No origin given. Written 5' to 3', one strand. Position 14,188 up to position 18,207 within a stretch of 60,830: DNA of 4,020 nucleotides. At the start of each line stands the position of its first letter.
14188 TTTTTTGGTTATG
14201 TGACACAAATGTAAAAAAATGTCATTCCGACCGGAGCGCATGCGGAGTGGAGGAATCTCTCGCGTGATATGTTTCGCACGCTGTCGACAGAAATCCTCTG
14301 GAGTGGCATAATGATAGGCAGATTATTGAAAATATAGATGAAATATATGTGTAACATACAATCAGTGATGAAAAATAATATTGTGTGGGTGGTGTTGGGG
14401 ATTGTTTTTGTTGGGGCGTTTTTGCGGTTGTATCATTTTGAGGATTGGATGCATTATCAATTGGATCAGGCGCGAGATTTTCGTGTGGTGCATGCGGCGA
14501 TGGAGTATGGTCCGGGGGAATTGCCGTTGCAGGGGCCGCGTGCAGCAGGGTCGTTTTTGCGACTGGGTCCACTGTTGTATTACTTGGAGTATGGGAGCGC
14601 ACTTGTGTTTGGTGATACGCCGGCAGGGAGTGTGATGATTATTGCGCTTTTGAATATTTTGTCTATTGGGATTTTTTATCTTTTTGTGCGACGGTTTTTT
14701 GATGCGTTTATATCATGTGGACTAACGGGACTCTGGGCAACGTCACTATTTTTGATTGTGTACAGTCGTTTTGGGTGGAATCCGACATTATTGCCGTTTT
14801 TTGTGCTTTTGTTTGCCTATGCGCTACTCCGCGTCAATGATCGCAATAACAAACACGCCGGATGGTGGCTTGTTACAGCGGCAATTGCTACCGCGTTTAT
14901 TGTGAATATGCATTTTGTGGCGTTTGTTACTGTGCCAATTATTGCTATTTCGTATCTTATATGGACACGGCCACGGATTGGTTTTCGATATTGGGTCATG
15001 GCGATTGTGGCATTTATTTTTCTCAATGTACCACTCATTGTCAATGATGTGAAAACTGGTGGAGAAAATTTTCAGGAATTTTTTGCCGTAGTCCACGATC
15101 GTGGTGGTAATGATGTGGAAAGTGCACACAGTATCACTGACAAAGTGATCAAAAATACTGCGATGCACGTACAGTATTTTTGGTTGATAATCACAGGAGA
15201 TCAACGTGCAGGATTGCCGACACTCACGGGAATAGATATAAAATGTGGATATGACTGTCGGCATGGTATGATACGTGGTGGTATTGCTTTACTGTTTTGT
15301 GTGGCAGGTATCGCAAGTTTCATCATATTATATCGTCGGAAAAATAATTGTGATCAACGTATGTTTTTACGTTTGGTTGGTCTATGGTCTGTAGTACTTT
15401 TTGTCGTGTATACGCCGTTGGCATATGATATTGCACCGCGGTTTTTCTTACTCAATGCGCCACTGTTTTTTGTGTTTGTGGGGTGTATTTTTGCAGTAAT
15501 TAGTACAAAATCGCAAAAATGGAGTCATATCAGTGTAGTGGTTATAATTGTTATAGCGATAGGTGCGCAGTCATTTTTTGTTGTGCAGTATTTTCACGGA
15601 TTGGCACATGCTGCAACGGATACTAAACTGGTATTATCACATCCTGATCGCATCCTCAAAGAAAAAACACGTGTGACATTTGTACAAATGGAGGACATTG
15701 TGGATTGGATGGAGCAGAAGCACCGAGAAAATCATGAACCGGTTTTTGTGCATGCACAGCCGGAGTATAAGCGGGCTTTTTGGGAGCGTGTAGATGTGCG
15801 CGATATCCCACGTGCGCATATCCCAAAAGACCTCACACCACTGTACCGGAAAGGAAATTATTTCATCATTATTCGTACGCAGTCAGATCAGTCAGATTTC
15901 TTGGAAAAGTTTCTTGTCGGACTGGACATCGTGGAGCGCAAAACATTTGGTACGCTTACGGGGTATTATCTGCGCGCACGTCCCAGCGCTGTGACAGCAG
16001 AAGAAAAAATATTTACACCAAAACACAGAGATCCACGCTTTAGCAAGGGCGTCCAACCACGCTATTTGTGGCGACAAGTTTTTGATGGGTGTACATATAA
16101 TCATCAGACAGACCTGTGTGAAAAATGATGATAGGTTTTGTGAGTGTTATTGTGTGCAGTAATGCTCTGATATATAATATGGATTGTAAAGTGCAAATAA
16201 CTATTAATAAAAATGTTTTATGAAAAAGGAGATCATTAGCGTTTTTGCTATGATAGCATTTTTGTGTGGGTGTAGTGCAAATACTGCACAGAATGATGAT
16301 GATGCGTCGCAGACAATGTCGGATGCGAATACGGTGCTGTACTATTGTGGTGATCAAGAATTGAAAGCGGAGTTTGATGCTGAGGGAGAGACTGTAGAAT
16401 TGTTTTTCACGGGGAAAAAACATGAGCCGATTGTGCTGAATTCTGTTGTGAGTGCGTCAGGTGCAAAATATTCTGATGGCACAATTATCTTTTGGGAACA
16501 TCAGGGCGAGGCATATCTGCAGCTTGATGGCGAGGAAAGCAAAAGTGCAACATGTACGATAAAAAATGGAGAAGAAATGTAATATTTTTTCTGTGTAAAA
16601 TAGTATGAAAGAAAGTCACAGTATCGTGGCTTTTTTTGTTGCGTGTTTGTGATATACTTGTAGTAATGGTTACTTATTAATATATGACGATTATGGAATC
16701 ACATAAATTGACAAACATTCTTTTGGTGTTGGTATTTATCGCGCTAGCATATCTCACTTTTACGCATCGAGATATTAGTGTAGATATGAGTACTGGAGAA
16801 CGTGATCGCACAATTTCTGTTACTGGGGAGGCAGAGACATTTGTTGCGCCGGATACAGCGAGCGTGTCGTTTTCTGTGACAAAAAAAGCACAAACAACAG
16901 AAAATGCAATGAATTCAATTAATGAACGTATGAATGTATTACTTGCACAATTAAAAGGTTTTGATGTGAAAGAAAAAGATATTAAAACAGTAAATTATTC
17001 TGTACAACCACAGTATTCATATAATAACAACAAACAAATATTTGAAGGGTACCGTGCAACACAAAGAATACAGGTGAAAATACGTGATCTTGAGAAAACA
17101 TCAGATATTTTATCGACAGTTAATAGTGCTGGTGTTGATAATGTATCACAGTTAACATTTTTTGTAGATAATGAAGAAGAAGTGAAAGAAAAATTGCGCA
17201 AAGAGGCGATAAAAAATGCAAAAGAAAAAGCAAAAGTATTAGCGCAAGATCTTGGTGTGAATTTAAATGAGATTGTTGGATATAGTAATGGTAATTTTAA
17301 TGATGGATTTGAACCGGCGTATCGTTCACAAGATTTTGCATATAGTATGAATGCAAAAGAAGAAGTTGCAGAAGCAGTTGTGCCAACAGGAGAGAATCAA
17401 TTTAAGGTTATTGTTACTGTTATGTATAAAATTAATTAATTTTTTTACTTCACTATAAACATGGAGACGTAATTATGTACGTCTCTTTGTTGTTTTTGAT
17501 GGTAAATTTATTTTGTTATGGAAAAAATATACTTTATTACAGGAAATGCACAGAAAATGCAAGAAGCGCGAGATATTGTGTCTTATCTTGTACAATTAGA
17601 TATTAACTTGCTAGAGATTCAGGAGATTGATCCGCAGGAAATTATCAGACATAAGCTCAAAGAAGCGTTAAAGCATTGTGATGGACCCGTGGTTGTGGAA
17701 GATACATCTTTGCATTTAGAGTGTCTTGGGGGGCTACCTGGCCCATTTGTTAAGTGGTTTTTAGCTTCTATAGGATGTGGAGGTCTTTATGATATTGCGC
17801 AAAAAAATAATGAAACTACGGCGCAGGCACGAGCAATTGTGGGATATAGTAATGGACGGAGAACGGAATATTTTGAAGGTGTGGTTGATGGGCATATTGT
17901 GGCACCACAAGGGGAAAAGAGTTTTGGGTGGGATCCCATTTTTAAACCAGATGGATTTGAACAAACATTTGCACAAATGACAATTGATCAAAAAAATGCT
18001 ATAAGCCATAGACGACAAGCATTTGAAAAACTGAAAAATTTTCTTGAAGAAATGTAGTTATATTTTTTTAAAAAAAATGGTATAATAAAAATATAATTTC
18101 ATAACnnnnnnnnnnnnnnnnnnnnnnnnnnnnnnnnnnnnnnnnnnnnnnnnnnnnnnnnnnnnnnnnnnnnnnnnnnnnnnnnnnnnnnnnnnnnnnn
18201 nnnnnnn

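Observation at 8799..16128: Three GC-rich GT-C glycosyltransferase genes interleaved with AT-rich modules (compositional mosaic)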

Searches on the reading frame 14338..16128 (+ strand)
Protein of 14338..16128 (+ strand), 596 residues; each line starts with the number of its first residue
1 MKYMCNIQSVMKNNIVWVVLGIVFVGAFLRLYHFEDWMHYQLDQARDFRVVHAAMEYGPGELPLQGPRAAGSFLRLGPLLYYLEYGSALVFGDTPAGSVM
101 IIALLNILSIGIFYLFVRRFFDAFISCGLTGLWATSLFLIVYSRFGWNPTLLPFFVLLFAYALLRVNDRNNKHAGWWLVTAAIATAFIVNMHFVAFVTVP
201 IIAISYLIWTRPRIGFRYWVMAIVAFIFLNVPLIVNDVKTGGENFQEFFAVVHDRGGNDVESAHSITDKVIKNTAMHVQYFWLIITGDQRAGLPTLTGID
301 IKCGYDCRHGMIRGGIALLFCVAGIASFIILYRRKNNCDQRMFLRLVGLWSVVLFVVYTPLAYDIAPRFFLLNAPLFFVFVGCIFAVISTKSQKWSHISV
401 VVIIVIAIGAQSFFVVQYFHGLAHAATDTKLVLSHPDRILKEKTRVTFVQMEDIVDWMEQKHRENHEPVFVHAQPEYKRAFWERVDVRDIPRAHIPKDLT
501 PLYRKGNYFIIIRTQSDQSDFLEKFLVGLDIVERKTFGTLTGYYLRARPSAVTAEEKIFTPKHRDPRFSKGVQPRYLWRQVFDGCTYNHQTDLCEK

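Call 4: search_protein_families(library=pfam, proteins=[window:14338-16128:+], max_evalue=0.01)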
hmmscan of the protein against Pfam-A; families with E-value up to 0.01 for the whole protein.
window:14338-16128:+ (596 aa): 1 family
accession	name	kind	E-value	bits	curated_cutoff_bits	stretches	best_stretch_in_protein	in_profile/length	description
PF13231.12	PMT_2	-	4.4e-07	30.7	26.1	1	78-229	4-153/160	Dolichyl-phosphate-mannose-protein mannosyltransferase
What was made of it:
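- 14338..16128 (+): GT3: GC-rich GT-C (PMT_2) glycosyltransferase (596 aa), paralogue of GT1 (31% identity). GC-rich tract 14227-16075 includes the upstream spacer. Pfam PMT_2 at 30.7 bits (call 4).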

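Call 5: search_protein_families(library=ncbifam, proteins=[window:14338-16128:+], max_evalue=0.01)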
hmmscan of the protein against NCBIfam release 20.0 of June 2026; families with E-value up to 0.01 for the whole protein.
window:14338-16128:+ (596 aa): 0 families

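Call 19: find_homologous_proteins(query=window:14338-16128:+)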
Query window:14338-16128:+ (596 aa): 307 proteins with E <= 0.001 among 8000 candidates; the best 120 are listed.
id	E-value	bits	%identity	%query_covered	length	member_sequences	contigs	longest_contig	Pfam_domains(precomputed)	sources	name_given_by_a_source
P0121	0.0e+0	1379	100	99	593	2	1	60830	PF13231.13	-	-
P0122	8.5e-279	944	65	99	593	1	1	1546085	PF13231.13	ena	-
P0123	7.9e-273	925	66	99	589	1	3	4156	-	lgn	-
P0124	3.3e-270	916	64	99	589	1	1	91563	-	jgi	-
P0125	2.0e-269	913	65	99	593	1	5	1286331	-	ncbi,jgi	ncbi:MAG: ArnT family glycosyltransferase [Candidatus Moraniibacteriota bacterium]|jgi:hypothetical 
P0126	1.7e-266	904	65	99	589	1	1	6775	-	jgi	-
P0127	5.9e-266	902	64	99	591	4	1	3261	PF13231.13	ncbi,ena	-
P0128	2.4e-264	897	63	99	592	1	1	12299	-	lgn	-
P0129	4.4e-263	892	63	99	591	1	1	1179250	PF13231.13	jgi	jgi:hypothetical protein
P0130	8.7e-263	891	64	99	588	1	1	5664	-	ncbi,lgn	-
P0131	1.2e-261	888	63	99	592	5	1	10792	PF13231.13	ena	-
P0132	3.5e-258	876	64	97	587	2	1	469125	PF13231.13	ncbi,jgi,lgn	ncbi:MAG: glycosyltransferase family 39 protein [Parcubacteria group bacterium]|jgi:4-amino-4-deoxy-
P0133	9.8e-258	875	63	99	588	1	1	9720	PF13231.13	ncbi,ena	-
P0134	1.5e-257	874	64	99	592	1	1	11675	-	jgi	jgi:hypothetical protein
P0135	1.2e-255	868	63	99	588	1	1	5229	-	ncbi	-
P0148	9.6e-218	743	56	97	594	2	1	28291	PF13231.13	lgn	-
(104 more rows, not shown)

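Call 20: find_encoding_contigs(protein=P0122, flank=10000, max_places=2)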
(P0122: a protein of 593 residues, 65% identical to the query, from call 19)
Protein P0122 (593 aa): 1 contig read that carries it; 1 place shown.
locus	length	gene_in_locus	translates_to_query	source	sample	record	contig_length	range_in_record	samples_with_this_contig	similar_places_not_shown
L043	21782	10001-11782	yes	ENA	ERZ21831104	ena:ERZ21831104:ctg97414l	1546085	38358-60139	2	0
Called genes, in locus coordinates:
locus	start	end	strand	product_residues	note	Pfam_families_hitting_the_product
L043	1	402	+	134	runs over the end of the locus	-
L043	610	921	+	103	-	-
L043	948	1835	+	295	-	-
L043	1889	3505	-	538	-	PF13231:PMT_2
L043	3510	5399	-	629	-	PF02366:PMT, PF13231:PMT_2 (weak)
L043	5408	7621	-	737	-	PF02366:PMT (weak), PF13231:PMT_2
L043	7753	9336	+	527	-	-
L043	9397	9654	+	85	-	PF00657:Lipase_GDSL, PF13472:Lipase_GDSL_2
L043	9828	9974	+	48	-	-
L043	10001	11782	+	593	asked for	PF13231:PMT_2 (weak)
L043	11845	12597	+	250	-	PF04402:SIMPL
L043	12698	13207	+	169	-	PF01725:Ham1p_like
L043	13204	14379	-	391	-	PF07690:MFS_1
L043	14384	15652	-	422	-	PF01943:Polysacc_synt, PF13440:Polysacc_synt_3, PF03023:MurJ (weak), PF01554:MatE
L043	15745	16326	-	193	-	PF02223:Thymidylate_kin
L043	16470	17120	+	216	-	PF05375:Pacifastin_I (faint)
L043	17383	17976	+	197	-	-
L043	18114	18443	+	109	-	-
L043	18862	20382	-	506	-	PF01139:RtcB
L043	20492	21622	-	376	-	PF00534:Glycos_transf_1, PF13692:Glyco_trans_1_4, PF13524:Glyco_trans_1_2 (weak)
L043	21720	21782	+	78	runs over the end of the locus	-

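Call 21: find_encoding_contigs(protein=P0125, flank=10000, max_places=2)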
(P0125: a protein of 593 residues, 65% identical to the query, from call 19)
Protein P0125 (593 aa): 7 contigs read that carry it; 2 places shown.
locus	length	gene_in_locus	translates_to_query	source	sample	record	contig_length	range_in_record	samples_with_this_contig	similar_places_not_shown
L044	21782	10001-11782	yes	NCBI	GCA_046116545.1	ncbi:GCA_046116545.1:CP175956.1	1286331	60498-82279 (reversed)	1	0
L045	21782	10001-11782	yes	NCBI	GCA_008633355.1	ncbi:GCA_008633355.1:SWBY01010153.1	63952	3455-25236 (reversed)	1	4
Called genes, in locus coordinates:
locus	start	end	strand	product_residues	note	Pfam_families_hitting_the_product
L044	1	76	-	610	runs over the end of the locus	PF13231:PMT_2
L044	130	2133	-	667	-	PF02366:PMT, PF13231:PMT_2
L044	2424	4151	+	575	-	-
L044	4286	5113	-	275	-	-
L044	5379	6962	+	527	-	-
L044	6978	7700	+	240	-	-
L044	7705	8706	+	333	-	PF01820:Dala_Dala_lig_N, PF02786:CPSase_L_D2, PF07478:Dala_Dala_lig_C, PF02655:ATP-grasp_3 (weak), PF13535:ATP-grasp_4 (weak)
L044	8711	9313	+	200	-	PF00657:Lipase_GDSL, PF13472:Lipase_GDSL_2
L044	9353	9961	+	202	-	PF01797:Y1_Tnp (faint)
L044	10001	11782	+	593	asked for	-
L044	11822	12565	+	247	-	PF04402:SIMPL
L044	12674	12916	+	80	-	-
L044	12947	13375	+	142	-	PF00293:NUDIX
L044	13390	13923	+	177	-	PF01725:Ham1p_like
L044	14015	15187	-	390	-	PF07690:MFS_1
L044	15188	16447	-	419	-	PF01943:Polysacc_synt, PF03023:MurJ (faint), PF13440:Polysacc_synt_3, PF01554:MatE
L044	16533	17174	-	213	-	PF02223:Thymidylate_kin (faint)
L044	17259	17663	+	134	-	-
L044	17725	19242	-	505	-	PF01139:RtcB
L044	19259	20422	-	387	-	PF00534:Glycos_transf_1, PF13692:Glyco_trans_1_4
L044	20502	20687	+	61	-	-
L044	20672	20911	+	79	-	-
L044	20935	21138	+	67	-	-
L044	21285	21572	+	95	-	-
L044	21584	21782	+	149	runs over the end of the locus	-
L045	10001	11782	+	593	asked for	-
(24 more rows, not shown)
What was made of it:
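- A Y1-transposase-like gene occupies the GDSL-GT3 spacer in L044 (call 21).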

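Call 22: find_encoding_contigs(protein=P0132, flank=10000, max_places=2)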
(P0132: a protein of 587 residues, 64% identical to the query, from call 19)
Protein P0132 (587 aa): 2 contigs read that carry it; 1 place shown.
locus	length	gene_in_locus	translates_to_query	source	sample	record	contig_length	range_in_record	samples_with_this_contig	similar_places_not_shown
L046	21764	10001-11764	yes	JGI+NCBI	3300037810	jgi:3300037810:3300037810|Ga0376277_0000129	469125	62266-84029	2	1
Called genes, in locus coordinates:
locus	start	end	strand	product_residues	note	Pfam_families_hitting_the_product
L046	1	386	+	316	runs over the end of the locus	PF03706:LPG_synthase_TM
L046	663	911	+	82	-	-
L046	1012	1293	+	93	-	-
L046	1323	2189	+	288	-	-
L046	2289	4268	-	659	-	PF13231:PMT_2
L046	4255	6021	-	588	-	PF02366:PMT, PF13231:PMT_2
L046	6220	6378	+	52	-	-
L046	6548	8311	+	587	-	-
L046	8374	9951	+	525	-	-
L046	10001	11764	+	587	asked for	PF13231:PMT_2 (weak)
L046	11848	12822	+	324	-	PF14257:DUF4349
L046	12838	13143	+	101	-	PF03819:MazG (faint), PF12643:MazG-like (weak)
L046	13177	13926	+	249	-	PF04402:SIMPL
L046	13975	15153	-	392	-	PF07690:MFS_1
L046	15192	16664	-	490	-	PF01943:Polysacc_synt, PF13440:Polysacc_synt_3, PF03023:MurJ, PF01554:MatE (weak)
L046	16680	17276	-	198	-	PF02223:Thymidylate_kin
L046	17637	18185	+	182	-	PF00293:NUDIX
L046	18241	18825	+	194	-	PF01966:HD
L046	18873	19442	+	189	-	PF08433:KTI12 (weak), PF13401:AAA_22 (weak), PF13671:AAA_33, PF13238:AAA_18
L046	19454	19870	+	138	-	PF04463:2-thiour_desulf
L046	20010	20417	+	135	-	PF11969:DcpS_C, PF01230:HIT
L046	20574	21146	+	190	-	PF01300:Sua5_yciO_yrdC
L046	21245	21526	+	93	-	-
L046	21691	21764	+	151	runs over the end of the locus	PF00293:NUDIX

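Call 79: find_encoding_contigs(protein=P0148, flank=10000, max_places=2)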
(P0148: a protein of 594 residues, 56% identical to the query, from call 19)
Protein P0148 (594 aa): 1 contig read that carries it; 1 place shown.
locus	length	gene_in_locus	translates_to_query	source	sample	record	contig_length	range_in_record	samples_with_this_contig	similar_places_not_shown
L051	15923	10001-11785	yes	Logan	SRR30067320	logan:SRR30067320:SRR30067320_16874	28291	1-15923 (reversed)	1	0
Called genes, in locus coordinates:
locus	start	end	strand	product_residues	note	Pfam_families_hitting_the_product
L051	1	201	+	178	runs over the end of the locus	PF00347:Ribosomal_L6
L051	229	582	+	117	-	PF00861:Ribosomal_L18p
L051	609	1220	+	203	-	PF00333:Ribosomal_S5, PF03719:Ribosomal_S5_C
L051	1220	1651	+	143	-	PF00828:Ribosomal_L27A (weak)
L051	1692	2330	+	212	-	PF09335:VTT_dom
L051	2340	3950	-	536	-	PF13231:PMT_2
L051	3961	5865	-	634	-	PF13231:PMT_2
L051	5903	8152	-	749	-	PF02366:PMT, PF13231:PMT_2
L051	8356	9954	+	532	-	-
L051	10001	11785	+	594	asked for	PF13231:PMT_2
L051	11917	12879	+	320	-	PF14257:DUF4349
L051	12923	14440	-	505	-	PF01943:Polysacc_synt, PF13440:Polysacc_synt_3, PF03023:MurJ (weak)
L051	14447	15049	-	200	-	PF02223:Thymidylate_kin (faint)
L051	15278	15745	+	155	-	PF04170:NlpE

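Call 99: find_related_loci(query=window:14338-16128:+, collection=viral_contigs, flank=5000)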
Query window:14338-16128:+ (596 aa) in viral_contigs; peptide patterns used: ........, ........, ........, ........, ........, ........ (x = any residue, [..] = any of these).
No stretch of DNA in the collection matches any of the patterns.

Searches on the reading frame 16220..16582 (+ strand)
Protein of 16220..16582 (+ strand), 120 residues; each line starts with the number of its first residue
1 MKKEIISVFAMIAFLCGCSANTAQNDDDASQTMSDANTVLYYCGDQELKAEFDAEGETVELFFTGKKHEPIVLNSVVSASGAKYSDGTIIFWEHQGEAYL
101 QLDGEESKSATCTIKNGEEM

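Call 4: search_protein_families(library=pfam, proteins=[window:16220-16582:+], max_evalue=0.01)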
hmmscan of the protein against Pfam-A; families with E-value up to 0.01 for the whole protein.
window:16220-16582:+ (120 aa): 1 family
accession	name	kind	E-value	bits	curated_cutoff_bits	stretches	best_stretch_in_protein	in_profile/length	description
PF09864.15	MliC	-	5e-13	49.3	22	1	41-106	1-64/67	Membrane-bound lysozyme-inhibitor of c-type lysozyme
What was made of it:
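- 16220..16582 (+): MliC-like lipoprotein gene (120 aa) with a GC-rich core at 16264-16540; absent at this position in relatives. Pfam MliC at 49.3 bits (call 4).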

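Call 5: search_protein_families(library=ncbifam, proteins=[window:16220-16582:+], max_evalue=0.01)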
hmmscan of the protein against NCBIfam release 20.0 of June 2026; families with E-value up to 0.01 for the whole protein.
window:16220-16582:+ (120 aa): 5 families
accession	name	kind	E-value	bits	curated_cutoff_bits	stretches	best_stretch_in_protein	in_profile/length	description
NF008475.0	PRK11372.1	equivalog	4.9e-08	33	168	1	1-98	3-89/109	C-type lysozyme inhibitor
NF010364.0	PRK13792.1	equivalog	1e-05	25.6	261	1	15-103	18-112/127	lysozyme inhibitor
NF058647.1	lipo_LytA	equivalog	0.0027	17.9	110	1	1-36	1-36/107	acidic lipoprotein LytA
NF003721.0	PRK05329.1-4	equivalog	0.0049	15.9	403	1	42-103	282-342/428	glycerol-3-phosphate dehydrogenase subunit GlpB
NF041193.1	lipo_SP0191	subfamily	0.005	16.9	75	1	1-38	1-38/190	SP0191 family lipoprotein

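Call 49: search_protein_families(library=phrogs, proteins=[window:16220-16582:+], max_evalue=0.01)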
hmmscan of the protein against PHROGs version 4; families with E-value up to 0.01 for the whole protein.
window:16220-16582:+ (120 aa): 3 families
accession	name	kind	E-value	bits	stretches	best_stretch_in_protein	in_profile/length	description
phrog_2682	-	unknown function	0.0024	19.7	1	1-42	1-43/52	-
phrog_9078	-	unknown function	0.0056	17.5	0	3-37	5-40/115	-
phrog_9559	-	unknown function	0.0065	17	1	3-47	4-50/166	-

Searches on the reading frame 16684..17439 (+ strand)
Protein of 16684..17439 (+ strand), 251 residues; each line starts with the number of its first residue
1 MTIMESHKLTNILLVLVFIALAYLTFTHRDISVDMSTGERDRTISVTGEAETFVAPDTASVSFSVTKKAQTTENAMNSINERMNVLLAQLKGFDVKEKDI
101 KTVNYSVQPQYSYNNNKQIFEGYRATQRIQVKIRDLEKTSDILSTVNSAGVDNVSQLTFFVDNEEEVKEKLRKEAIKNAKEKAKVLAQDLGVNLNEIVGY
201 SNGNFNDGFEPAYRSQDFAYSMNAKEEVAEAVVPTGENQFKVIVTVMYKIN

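Call 4: search_protein_families(library=pfam, proteins=[window:16684-17439:+], max_evalue=0.01)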
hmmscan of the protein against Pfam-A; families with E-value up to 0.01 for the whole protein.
window:16684-17439:+ (251 aa): 2 families
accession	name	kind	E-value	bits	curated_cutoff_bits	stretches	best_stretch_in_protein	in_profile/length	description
PF04402.19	SIMPL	-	2e-48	165.8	25.2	1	44-247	1-204/205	Protein of unknown function (DUF541)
PF24531.2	ANC1_spectrin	-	0.0045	17.8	27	1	115-191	19-86/95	Nuclear anchorage protein 1, spectrin repeat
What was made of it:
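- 16684..17439 (+): Native AT-rich SIMPL/YggE-like gene that marks the downstream backbone. Pfam SIMPL at 165.8 bits (call 4).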

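Call 5: search_protein_families(library=ncbifam, proteins=[window:16684-17439:+], max_evalue=0.01)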
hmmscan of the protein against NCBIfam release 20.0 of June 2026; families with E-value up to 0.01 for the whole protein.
window:16684-17439:+ (251 aa): 1 family
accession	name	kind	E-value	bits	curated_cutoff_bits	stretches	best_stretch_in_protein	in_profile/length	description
NF008299.0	PRK11087.1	equivalog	3.4e-34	118.3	249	1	39-207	27-198/238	oxidative stress defense protein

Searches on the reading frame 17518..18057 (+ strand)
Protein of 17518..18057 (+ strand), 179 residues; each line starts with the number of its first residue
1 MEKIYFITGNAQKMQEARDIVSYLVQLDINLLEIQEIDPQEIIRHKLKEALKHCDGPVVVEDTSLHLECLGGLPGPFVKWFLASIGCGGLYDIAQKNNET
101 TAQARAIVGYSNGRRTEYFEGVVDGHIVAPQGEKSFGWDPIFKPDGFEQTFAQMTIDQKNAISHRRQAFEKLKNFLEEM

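Call 48: search_protein_families(library=pfam, proteins=[window:17518-18057:+], max_evalue=0.001)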
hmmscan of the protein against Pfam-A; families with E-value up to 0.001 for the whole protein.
window:17518-18057:+ (179 aa): 1 family
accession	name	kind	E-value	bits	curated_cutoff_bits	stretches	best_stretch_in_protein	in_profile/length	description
PF01725.21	Ham1p_like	-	1.3e-42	146.3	22.5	1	4-174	1-185/186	Ham1 family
